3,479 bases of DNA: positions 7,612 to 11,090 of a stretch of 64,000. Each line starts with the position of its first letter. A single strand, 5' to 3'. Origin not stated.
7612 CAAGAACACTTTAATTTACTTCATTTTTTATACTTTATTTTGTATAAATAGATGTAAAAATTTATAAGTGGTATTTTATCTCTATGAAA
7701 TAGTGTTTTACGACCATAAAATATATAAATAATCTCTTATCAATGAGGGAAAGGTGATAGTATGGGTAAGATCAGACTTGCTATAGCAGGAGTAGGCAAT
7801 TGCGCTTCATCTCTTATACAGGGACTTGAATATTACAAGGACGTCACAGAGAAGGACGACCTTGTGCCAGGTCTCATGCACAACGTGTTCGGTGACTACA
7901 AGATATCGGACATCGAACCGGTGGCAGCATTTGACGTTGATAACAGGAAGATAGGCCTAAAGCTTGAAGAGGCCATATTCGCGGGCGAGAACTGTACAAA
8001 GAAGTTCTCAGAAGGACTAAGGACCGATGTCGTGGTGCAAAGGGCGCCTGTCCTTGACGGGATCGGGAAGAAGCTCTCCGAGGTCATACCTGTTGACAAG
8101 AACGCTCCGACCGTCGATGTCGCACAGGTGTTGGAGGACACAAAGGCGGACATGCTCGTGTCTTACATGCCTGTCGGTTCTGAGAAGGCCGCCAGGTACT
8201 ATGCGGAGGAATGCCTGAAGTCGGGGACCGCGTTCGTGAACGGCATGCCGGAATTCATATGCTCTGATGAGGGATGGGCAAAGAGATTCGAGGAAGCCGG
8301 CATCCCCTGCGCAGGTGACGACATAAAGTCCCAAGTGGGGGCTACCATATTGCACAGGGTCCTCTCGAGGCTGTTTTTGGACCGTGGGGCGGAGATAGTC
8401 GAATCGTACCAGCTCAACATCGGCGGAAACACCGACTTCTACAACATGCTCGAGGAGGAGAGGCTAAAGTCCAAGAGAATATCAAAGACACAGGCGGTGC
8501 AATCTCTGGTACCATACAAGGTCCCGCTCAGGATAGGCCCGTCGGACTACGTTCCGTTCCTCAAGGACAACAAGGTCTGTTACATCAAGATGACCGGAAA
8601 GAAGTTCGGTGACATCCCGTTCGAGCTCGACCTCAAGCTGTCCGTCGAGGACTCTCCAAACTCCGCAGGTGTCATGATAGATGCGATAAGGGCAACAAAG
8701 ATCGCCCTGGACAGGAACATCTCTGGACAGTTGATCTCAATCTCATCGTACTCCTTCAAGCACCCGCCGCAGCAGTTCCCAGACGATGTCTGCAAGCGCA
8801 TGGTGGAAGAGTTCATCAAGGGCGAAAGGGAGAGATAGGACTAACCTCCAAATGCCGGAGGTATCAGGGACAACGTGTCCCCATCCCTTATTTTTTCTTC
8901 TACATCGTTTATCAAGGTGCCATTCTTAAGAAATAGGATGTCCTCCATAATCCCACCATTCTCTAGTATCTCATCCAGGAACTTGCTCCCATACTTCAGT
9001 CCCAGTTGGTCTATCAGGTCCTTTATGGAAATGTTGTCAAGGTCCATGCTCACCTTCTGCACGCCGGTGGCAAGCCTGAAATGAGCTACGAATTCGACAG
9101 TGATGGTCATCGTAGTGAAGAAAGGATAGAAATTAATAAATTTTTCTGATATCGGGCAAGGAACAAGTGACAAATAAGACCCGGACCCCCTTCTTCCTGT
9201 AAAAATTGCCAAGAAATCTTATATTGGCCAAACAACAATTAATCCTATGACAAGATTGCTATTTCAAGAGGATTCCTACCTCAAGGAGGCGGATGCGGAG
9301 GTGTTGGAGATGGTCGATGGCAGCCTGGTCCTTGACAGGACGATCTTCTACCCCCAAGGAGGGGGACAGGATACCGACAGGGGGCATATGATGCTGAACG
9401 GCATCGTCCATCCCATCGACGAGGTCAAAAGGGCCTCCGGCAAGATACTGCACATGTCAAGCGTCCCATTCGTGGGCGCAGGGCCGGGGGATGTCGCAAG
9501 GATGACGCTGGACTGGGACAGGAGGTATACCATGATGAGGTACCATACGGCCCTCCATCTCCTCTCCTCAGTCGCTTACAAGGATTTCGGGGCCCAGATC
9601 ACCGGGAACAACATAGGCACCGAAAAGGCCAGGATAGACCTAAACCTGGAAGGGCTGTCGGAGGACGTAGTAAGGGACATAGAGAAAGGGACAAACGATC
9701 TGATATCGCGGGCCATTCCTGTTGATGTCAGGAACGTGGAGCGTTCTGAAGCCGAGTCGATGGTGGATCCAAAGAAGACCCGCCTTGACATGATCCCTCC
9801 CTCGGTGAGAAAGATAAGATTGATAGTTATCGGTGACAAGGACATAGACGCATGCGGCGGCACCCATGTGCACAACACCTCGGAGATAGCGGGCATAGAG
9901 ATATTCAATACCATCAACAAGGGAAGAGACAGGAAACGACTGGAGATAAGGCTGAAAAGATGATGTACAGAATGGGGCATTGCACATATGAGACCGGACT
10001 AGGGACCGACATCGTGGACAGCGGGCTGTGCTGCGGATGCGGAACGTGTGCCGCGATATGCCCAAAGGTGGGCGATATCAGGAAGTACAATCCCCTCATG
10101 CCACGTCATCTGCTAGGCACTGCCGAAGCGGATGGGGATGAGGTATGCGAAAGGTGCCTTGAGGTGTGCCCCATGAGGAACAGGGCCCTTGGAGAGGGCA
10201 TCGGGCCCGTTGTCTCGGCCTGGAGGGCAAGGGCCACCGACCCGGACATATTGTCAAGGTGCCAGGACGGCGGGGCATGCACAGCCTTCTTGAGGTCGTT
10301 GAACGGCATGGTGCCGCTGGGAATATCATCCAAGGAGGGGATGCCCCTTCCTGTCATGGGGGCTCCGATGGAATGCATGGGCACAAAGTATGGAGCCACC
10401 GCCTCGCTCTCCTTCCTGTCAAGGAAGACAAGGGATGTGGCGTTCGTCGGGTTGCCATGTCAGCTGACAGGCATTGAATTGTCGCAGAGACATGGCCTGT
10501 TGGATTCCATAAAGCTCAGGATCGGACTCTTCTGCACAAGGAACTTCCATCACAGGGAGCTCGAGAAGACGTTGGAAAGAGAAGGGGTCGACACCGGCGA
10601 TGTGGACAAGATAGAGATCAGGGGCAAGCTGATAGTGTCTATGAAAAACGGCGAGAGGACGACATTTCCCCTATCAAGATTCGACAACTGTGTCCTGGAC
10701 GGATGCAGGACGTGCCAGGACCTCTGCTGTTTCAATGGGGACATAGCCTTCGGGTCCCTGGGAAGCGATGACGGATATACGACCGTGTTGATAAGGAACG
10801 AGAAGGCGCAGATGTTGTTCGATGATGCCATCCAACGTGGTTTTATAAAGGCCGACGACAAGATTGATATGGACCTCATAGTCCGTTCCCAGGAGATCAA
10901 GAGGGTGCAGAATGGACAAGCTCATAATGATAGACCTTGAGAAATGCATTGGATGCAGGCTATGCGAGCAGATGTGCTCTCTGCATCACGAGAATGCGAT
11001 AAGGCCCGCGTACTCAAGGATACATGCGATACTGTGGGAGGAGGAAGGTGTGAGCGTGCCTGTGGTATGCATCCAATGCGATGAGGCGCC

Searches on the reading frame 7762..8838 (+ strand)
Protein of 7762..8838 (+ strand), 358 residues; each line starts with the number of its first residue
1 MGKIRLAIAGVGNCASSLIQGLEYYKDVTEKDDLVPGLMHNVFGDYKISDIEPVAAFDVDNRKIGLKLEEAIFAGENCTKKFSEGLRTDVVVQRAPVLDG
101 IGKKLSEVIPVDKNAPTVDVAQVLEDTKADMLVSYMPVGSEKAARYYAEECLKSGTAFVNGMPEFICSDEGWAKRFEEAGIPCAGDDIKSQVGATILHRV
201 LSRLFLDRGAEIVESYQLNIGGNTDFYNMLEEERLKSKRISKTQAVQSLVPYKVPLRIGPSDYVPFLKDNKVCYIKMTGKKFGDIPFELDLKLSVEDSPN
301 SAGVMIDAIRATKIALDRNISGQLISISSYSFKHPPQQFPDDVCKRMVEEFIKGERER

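Call 40: search_protein_families(library=pfam, proteins=[window:7762-8838:+], max_evalue=0.00001)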
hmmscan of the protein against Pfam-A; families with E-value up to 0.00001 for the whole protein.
window:7762-8838:+ (358 aa): 1 family
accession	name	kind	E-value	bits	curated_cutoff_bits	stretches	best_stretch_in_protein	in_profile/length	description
PF01658.22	Inos-1-P_synth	-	1.3e-32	112.6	27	1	193-298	1-107/107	Myo-inositol-1-phosphate synthase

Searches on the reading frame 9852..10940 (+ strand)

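Call 40: search_protein_families(library=pfam, proteins=[window:9852-10940:+], max_evalue=0.00001)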
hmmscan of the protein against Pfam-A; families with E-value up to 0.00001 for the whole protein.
window:9852-10940:+ (362 aa): 1 family
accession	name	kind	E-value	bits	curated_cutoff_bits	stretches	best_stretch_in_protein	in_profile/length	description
PF04432.18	FrhB_FdhB_C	-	1.1e-38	132.8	23.3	1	194-336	2-146/150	Coenzyme F420 hydrogenase/dehydrogenase, beta subunit C terminus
